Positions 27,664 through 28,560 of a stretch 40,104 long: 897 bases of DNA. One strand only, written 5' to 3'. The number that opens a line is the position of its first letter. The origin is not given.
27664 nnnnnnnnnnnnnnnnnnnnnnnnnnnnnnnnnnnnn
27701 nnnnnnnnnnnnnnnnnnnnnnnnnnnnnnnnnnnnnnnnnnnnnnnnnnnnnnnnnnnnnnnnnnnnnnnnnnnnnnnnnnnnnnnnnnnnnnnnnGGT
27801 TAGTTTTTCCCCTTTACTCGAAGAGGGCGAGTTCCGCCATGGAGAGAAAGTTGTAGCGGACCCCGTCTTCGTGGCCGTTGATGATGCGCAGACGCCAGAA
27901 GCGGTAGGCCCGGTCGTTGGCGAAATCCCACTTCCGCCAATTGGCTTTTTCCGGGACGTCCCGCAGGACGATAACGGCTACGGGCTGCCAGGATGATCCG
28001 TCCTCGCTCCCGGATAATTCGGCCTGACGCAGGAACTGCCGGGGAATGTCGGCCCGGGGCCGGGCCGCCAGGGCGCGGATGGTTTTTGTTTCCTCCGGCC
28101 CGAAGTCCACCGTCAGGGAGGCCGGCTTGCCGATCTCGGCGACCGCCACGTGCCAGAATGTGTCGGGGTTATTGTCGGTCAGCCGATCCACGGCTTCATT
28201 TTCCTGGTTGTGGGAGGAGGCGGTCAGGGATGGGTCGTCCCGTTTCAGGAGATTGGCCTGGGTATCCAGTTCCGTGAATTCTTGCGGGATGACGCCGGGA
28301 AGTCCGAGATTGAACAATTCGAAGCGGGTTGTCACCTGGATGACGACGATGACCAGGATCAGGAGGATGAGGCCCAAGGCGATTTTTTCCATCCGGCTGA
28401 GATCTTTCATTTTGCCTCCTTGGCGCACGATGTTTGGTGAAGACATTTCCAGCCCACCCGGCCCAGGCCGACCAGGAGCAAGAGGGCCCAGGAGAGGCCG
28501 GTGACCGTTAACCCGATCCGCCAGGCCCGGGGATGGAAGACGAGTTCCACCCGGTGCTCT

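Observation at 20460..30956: Repeated triad: GT-C membrane protein > membrane-anchored discoidin protein > secreted Thr-type sulfatase-fold protein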

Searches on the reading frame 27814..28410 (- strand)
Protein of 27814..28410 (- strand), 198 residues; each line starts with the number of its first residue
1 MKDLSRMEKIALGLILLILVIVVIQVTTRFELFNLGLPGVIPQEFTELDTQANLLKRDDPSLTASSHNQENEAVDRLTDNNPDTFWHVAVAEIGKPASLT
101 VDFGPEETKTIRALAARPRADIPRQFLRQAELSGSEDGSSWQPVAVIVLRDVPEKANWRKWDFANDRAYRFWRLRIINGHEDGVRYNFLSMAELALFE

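Call 5: search_protein_families(library=pfam, proteins=[window:27814-28410:-], max_evalue=0.01)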
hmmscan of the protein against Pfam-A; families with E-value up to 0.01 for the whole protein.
window:27814-28410:- (198 aa): 2 families
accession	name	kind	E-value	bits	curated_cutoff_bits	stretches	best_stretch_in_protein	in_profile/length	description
PF00754.31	F5_F8_type_C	-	3.7e-12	46.9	28.2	1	62-178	2-114/127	F5/8 type C domain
PF22633.2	F5_F8_type_C_2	-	6.6e-08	33.5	27.8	1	77-174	2-91/91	NedA-like, galactose-binding domain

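Call 6: search_protein_families(library=ncbifam, proteins=[window:27814-28410:-], max_evalue=0.01)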
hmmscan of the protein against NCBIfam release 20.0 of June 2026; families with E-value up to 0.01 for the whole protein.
window:27814-28410:- (198 aa): 1 family
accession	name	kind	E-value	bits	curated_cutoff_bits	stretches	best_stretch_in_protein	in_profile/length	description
NF047619.1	NADase_discoid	domain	0.0013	18.8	38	1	64-107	5-48/130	NADase-type glycan-binding domain-containing protein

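Call 10: find_homologous_proteins(query=window:27814-28410:-, max_evalue=0.001)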
Query window:27814-28410:- (198 aa): 2 proteins with E <= 0.001 among 241 candidates.
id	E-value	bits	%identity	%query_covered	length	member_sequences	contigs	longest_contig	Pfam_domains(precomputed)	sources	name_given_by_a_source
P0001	8.4e-127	438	100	100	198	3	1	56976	PF00754.32,PF22633.4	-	-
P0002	6.5e-40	155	44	95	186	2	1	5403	PF00754.32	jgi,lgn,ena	-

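Call 12: find_encoding_contigs(protein=P0002, flank=10000)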
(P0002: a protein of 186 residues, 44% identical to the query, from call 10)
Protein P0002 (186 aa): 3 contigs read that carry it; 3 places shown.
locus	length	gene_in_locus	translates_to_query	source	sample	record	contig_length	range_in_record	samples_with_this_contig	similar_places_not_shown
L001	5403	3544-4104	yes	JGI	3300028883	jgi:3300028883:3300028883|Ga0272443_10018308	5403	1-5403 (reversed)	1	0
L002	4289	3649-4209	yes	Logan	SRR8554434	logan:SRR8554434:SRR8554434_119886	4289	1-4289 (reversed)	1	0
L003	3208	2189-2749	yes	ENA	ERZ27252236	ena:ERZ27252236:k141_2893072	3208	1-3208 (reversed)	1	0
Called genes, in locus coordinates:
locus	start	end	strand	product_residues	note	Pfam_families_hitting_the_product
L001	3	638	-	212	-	?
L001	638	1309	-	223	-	-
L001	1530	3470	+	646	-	PF00884:Sulfatase, PF16347:SGSH_C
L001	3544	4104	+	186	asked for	PF00754:F5_F8_type_C (weak)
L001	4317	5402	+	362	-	?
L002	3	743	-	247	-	?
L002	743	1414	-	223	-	-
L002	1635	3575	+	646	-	PF00884:Sulfatase, PF16347:SGSH_C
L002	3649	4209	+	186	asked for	PF00754:F5_F8_type_C (weak)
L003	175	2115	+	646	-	PF00884:Sulfatase, PF16347:SGSH_C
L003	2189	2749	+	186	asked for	PF00754:F5_F8_type_C (weak)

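Call 13: find_encoding_contigs(protein=P0001, flank=10000)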
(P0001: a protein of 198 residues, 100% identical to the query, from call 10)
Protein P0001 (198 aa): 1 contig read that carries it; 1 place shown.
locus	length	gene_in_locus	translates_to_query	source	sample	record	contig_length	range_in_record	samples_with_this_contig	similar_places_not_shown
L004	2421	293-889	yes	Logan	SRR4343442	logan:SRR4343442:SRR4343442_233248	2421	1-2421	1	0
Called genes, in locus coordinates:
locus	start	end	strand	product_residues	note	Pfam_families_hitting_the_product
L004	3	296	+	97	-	?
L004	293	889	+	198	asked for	PF00754:F5_F8_type_C, PF22633:F5_F8_type_C_2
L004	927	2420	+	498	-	?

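Call 20: search_solved_structures(query=window:27814-28410:-, max_evalue=1)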
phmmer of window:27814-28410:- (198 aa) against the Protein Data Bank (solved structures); distinct sequences matched with E-value up to 1: 21.
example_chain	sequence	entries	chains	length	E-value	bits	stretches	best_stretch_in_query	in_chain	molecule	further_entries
1k3i_A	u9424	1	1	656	0.0006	22.7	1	55-145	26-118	Galactose Oxidase Precursor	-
2wq8_A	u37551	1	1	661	0.00065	22.6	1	56-145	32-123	GALACTOSE OXIDASE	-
8tx5_A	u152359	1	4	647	0.00066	22.6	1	56-145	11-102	Galactose oxidase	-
6xlt_A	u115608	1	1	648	0.00066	22.6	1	56-145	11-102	Galactose oxidase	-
6xlr_A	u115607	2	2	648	0.00066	22.6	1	56-145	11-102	Galactose oxidase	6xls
9ndr_A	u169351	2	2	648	0.00066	22.6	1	56-145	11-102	Galactose oxidase | F5/8 type C domain-containing protein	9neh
1t2x_A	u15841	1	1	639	0.00074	22.4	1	55-145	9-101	Galactose Oxidase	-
1gof_A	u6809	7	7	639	0.00074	22.4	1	55-145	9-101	GALACTOSE OXIDASE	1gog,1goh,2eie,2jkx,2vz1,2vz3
2eib_A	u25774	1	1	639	0.00074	22.4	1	55-145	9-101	Galactose oxidase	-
2eid_A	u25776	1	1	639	0.00074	22.4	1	55-145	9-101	Galactose oxidase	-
2eic_A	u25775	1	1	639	0.00074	22.4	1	55-145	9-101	Galactose oxidase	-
8tx6_A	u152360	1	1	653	0.0032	20.3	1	57-145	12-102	Galactose oxidase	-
2ber_A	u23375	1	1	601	0.019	17.8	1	69-145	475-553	BACTERIAL SIALIDASE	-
1wcq_A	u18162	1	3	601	0.019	17.8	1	69-145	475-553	SIALIDASE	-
1w8n_A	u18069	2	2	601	0.019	17.8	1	69-145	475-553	BACTERIAL SIALIDASE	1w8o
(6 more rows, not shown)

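Call 24: find_related_loci(query=A1, collection=genome_contigs, flank=10000)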
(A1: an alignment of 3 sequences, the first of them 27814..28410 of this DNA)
Query A1 (198 aa) in genome_contigs; peptide patterns used: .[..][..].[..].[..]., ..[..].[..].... (x = any residue, [..] = any of these).
78 stretches matched a pattern; 1 encode a relative of the query (tblastn E <= 1e-3); 1 distinct loci.
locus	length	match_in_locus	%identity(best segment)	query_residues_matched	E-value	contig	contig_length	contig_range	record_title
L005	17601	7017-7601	46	1-198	2e-57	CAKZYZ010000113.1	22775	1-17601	MAG TPA_asm: uncultured bacterium isolate DRR093004_bin.13_CONCOCT_v1.1_MAG genome assembly, contig: ERZ1742238.1350, wh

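Call 27: search_protein_families(library=pfam, proteins=[L005:287-1282:+, L005:1709-3247:+, L005:3302-4912:+, L005:5038-6957:+, L005:7017-7604:+, L005:7628-8212:+, L005:8426-9190:+, L005:9509-11965:+, L005:11895-15248:+, L005:15344-16957:-], max_evalue=0.001)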
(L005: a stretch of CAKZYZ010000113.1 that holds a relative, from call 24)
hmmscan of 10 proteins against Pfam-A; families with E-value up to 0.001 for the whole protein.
L005:287-1282:+ (331 aa): 11 families
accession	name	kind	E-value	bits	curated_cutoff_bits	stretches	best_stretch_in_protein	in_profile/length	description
PF01370.27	Epimerase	-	1.3e-60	205.2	20.9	1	8-244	2-240/240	NAD dependent epimerase/dehydratase family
PF16363.11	GDP_Man_Dehyd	-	2.8e-59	201.7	27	1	8-299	1-330/332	GDP-mannose 4,6 dehydratase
PF01073.25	3Beta_HSD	-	4.3e-27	95.3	22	1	8-247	1-244/280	3-beta hydroxysteroid dehydrogenase/isomerase family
PF02719.21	Polysacc_synt_2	-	4.5e-16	59.3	20.2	1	8-258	2-243/293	Polysaccharide biosynthesis protein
PF07993.18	NAD_binding_4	-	3.4e-14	53.1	20.1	1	65-188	80-216/258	Male sterility protein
PF04321.23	RmlD_sub_bind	-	4.3e-11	42.9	27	1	7-239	3-204/287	RmlD substrate binding domain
PF13460.12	NAD_binding_10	-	1.9e-10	41.4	27.2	1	11-133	1-108/184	NAD(P)H-binding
PF05368.20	NmrA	-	3.4e-07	30.6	27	1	8-124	6-107/298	NmrA-like family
PF00106.31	adh_short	-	3.2e-06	27.2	26.6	1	8-76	4-73/195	short chain dehydrogenase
PF03435.24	Sacchrp_dh_NADP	-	8e-05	23.4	25.1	1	12-79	5-74/129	Saccharopine dehydrogenase NADP binding domain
PF08659.16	KR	-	0.0002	21.8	22.6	1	8-78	4-79/180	KR domain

L005:1709-3247:+ (512 aa): 2 families
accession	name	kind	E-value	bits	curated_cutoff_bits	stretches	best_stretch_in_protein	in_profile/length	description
PF01467.32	CTP_transf_like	-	2.9e-15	57.1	21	1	34-159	2-129/133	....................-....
PF00294.29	PfkB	-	8.4e-13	48.7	25.8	1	233-490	32-291/302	pfkB family carbohydrate kinase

L005:3302-4912:+ (536 aa): 19 families
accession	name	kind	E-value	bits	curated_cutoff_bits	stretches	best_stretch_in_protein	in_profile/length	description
PF07719.23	TPR_2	-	1e-18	66.3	27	2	331-364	1-34/34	Tetratricopeptide repeat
PF13428.12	TPR_14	-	4.2e-18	64.5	23.5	1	336-367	6-37/44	Tetratricopeptide repeat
PF00515.34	TPR_1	-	2.2e-16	59.3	27.8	1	331-364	1-34/34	Tetratricopeptide repeat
PF13432.12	TPR_16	-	6.7e-14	52.5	32.7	1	302-364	2-64/65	Tetratricopeptide repeat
PF14559.12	TPR_19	-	7.4e-14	52.3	25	1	323-371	17-65/68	Tetratricopeptide repeat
PF13181.12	TPR_8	-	1.5e-13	50.1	25.7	0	228-257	3-32/34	Tetratricopeptide repeat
PF13431.12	TPR_17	-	1.2e-11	44.4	24.4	1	321-352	3-34/34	Tetratricopeptide repeat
PF13424.12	TPR_12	-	2.9e-10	40.6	30.1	1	325-360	39-74/77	Tetratricopeptide repeat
PF23914.1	TPR_CcmH_CycH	-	1.4e-09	38.4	42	1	321-409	40-132/158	Cytochrome c-type biogenesis protein H TPR domain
PF13176.12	TPR_7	-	1.4e-09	37.7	27.9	1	337-363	5-33/36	Tetratricopeptide repeat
PF13472.12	Lipase_GDSL_2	-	2.8e-08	34.9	32.9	1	71-172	1-106/178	GDSL-like Lipase/Acylhydrolase family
PF13414.12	TPR_11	-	9.7e-08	32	26.8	1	338-364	1-27/42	TPR repeat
PF25182.1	NonGDSL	-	1.5e-05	24.9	80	1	59-144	20-109/220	Non-GDSL lipase-like family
PF13174.12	TPR_6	-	2e-05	25.3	26.3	0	336-359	5-28/33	Tetratricopeptide repeat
PF00657.28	Lipase_GDSL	-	2.2e-05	25.1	23.6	1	69-164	1-115/208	GDSL-like Lipase/Acylhydrolase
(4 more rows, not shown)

L005:5038-6957:+ (639 aa): 3 families
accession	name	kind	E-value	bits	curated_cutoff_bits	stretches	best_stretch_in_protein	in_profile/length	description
PF00884.28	Sulfatase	-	1.2e-43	150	25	1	40-354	1-301/301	Sulfatase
PF16347.10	SGSH_C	-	3.9e-14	53.5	29.3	1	301-431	1-148/154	N-sulphoglucosamine sulphohydrolase, C-terminal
PF01663.27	Phosphodiest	-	1.9e-05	24.8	23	1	261-297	184-220/342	Type I phosphodiesterase / nucleotide pyrophosphatase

L005:7017-7604:+ (195 aa): 2 families
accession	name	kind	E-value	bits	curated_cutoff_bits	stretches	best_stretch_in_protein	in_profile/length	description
PF00754.31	F5_F8_type_C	-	6.9e-13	49.3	28.2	1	64-191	4-127/127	F5/8 type C domain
PF22633.2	F5_F8_type_C_2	-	5.1e-06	27.5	27.8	1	76-172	1-89/91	NedA-like, galactose-binding domain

L005:7628-8212:+ (194 aa): 2 families
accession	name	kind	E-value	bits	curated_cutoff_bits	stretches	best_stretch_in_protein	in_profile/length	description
PF00754.31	F5_F8_type_C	-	4e-12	46.8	28.2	1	62-190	3-127/127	F5/8 type C domain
PF22633.2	F5_F8_type_C_2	-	1.2e-05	26.3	27.8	1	76-172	2-90/91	NedA-like, galactose-binding domain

L005:8426-9190:+ (254 aa): 2 families
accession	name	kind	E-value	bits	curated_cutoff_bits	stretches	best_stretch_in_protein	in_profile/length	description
PF20803.2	PaaX_M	-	2.8e-24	85.4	24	1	84-163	2-81/83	PaaX protein central Cas2-like domain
PF08223.16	PaaX_C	-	1.1e-12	48.6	22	1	169-249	1-77/91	PaaX-like protein C-terminal domain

L005:9509-11965:+ (818 aa): 3 families
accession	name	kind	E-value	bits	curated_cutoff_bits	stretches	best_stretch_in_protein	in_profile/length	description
PF00754.31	F5_F8_type_C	-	6e-09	36.5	28.2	1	682-799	3-116/127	F5/8 type C domain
PF22633.2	F5_F8_type_C_2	-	2.1e-05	25.5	27.8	1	703-768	10-69/91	NedA-like, galactose-binding domain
PF13231.12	PMT_2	-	0.00094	19.9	26.1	1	104-174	23-94/160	Dolichyl-phosphate-mannose-protein mannosyltransferase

L005:11895-15248:+ (1117 aa): 1 family
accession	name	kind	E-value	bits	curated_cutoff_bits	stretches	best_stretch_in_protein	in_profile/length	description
PF09586.16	YfhO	-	1.1e-07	31.1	28.5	1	139-234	83-177/835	Bacterial membrane protein YfhO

L005:15344-16957:- (537 aa): 3 families
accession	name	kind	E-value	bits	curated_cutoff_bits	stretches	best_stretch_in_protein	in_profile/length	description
PF00027.35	cNMP_binding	-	1.3e-17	64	27.5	1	395-480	2-87/89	Cyclic nucleotide-binding domain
PF00924.24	MS_channel_2nd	-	5.3e-16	58.9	20.2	1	169-234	2-67/68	Mechanosensitive ion channel, beta-domain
PF21082.3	MS_channel_3rd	-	9.6e-12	45.6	21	1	243-325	2-88/88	Mechanosensitive ion channel MscS, C-terminal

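Call 29: find_related_loci(query=A2, collection=metagenome_contigs, flank=10000)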
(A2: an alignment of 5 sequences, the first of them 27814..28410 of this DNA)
Query A2 (198 aa) in metagenome_contigs; peptide patterns used: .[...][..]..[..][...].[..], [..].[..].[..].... (x = any residue, [..] = any of these).
236 stretches matched a pattern; 10 encode a relative of the query (tblastn E <= 1e-3); 10 distinct loci.
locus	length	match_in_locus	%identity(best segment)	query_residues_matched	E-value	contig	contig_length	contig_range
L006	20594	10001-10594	54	1-198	2e-69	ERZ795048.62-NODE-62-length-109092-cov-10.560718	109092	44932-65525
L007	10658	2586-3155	49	1-190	8e-61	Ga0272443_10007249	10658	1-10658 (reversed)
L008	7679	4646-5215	49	1-190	8e-61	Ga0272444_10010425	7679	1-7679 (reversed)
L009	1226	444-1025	48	1-198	7e-58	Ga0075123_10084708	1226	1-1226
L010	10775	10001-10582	45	1-198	9e-53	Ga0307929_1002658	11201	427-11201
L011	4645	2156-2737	45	1-198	4e-51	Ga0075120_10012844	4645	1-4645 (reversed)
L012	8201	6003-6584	44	1-198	9e-51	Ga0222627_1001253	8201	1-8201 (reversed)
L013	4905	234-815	44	1-198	9e-51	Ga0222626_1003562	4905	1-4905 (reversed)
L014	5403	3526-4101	45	4-198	4e-50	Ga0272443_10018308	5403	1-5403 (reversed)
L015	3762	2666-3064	30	63-197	1e-20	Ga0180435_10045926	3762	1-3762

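Call 34: search_protein_families(library=pfam, proteins=[L006:10700-14011:+, L007:419-2482:+, L007:3266-6523:+, L010:3582-4577:+, L010:4951-6477:+, L012:3-1181:+, L012:2548-4053:-, L012:6845-7654:+, L015:740-3091:+, L011:3723-4643:+], max_evalue=0.001)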
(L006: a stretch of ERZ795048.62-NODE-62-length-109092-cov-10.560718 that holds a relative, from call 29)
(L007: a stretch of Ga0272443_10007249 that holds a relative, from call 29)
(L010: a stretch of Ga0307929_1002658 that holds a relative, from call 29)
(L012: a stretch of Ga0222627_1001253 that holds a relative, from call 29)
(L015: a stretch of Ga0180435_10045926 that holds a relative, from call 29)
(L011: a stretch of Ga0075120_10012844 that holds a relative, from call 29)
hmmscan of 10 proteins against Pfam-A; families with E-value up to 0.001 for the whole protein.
L006:10700-14011:+ (1103 aa): 1 family
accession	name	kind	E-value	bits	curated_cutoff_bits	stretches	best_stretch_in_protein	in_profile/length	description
PF09586.16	YfhO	-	1.5e-06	27.4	28.5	1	134-212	84-164/835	Bacterial membrane protein YfhO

L007:419-2482:+ (687 aa): 3 families
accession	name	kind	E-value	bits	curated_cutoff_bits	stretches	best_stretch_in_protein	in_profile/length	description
PF00884.28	Sulfatase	-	1.7e-40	139.6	25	1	238-531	1-276/301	Sulfatase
PF01663.27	Phosphodiest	-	8.5e-17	62.2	23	1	240-501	1-221/342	Type I phosphodiesterase / nucleotide pyrophosphatase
PF02995.22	DUF229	-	0.00027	20.2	25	1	406-505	270-347/496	Protein of unknown function (DUF229)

L007:3266-6523:+ (1085 aa): 1 family
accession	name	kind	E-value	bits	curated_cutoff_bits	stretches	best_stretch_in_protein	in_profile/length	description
PF09586.16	YfhO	-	5.8e-06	25.4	28.5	1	134-214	83-165/835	Bacterial membrane protein YfhO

L010:3582-4577:+ (331 aa): 10 families
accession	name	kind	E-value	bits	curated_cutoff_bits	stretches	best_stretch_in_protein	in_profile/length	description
PF01370.27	Epimerase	-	4.4e-61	206.8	20.9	1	8-244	2-240/240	NAD dependent epimerase/dehydratase family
PF16363.11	GDP_Man_Dehyd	-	6.1e-60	203.9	27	1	8-299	1-330/332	GDP-mannose 4,6 dehydratase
PF01073.25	3Beta_HSD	-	5.9e-28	98.1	22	1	8-247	1-244/280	3-beta hydroxysteroid dehydrogenase/isomerase family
PF02719.21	Polysacc_synt_2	-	7.4e-15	55.3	20.2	1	8-258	2-243/293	Polysaccharide biosynthesis protein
PF07993.18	NAD_binding_4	-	2.1e-13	50.5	20.1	1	65-189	80-217/258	Male sterility protein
PF13460.12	NAD_binding_10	-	3.8e-12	46.9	27.2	1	11-133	1-108/184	NAD(P)H-binding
PF04321.23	RmlD_sub_bind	-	2.1e-11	43.9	27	1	7-239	3-204/287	RmlD substrate binding domain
PF05368.20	NmrA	-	2.5e-08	34.3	27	1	5-124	3-107/298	NmrA-like family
PF00106.31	adh_short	-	2.1e-05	24.5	26.6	1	8-76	4-73/195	short chain dehydrogenase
PF03435.24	Sacchrp_dh_NADP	-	0.0003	21.5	25.1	0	12-78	5-73/129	Saccharopine dehydrogenase NADP binding domain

L010:4951-6477:+ (508 aa): 2 families
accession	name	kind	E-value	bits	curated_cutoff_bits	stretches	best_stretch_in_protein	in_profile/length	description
PF01467.32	CTP_transf_like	-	1.6e-15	57.9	21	1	30-155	2-129/133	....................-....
PF00294.29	PfkB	-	1.2e-13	51.5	25.8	1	197-486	5-291/302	pfkB family carbohydrate kinase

L012:3-1181:+ (392 aa): 3 families
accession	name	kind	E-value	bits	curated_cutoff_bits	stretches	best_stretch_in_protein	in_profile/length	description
PF13517.12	FG-GAP_3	-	6.6e-09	36.7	26.9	0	116-163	9-60/61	FG-GAP-like repeat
PF01839.29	FG-GAP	-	3.2e-08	33.7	22.1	0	150-168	6-24/37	FG-GAP repeat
PF03925.18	SeqA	-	2.2e-05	24.9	25.5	0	213-230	43-60/111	SeqA protein C-terminal domain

L012:2548-4053:- (501 aa): 1 family
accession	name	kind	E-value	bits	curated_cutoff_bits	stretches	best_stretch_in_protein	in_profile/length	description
PF22483.2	Mu-transpos_C_2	-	7.7e-09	35.6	27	1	318-367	9-58/73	Mu transposase, C-terminal domain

L012:6845-7654:+ (269 aa): 0 families

L015:740-3091:+ (783 aa): 1 family
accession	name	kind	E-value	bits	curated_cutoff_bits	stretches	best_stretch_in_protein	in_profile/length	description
PF00754.31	F5_F8_type_C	-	6e-07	30.1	28.2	1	643-756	3-112/127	F5/8 type C domain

L011:3723-4643:+ (307 aa): 1 family
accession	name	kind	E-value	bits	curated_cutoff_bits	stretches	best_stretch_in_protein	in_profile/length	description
PF13231.12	PMT_2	-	0.00037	21.2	26.1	1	104-175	23-95/160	Dolichyl-phosphate-mannose-protein mannosyltransferase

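Call 75: search_protein_families(library=pfam, proteins=[L007:419-1140:+], max_evalue=0.1)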
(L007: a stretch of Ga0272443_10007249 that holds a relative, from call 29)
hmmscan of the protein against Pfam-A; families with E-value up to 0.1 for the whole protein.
L007:419-1140:+ (240 aa): 0 families

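Call 89: search_protein_representatives(alignment_id=A1)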
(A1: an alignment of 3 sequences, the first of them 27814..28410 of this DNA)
Query: 3 sequences, 198 profile positions. Proteins with E-value up to 0.001 (for the whole library): 962; up to 1e-10: 184; up to 1e-30: 42. The best 150 are listed.
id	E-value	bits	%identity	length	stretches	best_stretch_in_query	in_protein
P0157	2.9e-122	421.8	-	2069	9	32-197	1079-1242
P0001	7.0e-108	374.9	-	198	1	1-198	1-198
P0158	1.1e-87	308.9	-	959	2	53-198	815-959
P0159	2.0e-70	252.6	-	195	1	1-198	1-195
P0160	2.9e-64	232.5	-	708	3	59-197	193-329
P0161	2.7e-61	222.8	-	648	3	52-197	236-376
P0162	6.9e-60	218.2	-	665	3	70-198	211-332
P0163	7.8e-55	201.7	-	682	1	51-196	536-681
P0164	3.6e-54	199.6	-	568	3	45-196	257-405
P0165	6.0e-54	198.8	-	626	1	52-198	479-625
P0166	2.1e-51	190.5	-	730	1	37-198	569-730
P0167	4.1e-51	189.6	-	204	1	42-198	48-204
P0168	7.4e-50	185.5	-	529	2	53-197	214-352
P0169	1.6e-48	181.2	-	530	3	61-178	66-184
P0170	4.0e-48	179.9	-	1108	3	84-180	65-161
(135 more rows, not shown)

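Call 93: search_protein_families(library=pfam, alignment_id=A8, max_evalue=0.01)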
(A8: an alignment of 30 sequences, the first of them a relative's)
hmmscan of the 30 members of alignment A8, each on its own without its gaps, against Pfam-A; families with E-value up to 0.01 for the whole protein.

A. member 1, P0158 (959 aa): 2 families
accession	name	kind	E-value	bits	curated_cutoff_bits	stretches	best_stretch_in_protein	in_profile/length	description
PF00754.31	F5_F8_type_C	-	6.6e-25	88.1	28.2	2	654-782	2-126/127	F5/8 type C domain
PF22633.2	F5_F8_type_C_2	-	1.7e-12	48.2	27.8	2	669-743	2-71/91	NedA-like, galactose-binding domain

B. families by the number of members that match (of 30 scanned): 6 families
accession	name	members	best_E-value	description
PF00754.31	F5_F8_type_C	29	6.6e-25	F5/8 type C domain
PF22633.2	F5_F8_type_C_2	23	2e-13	NedA-like, galactose-binding domain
PF13231.12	PMT_2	9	9.3e-08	Dolichyl-phosphate-mannose-protein mannosyltransferase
PF09586.16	YfhO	2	1.2e-12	Bacterial membrane protein YfhO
PF11992.13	TgpA_N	1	0.00087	TgpA N-terminal domain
PF24607.1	CBM_AftD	1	0.0018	Arabinofuranosyltransferase D, third carbohydrate binding module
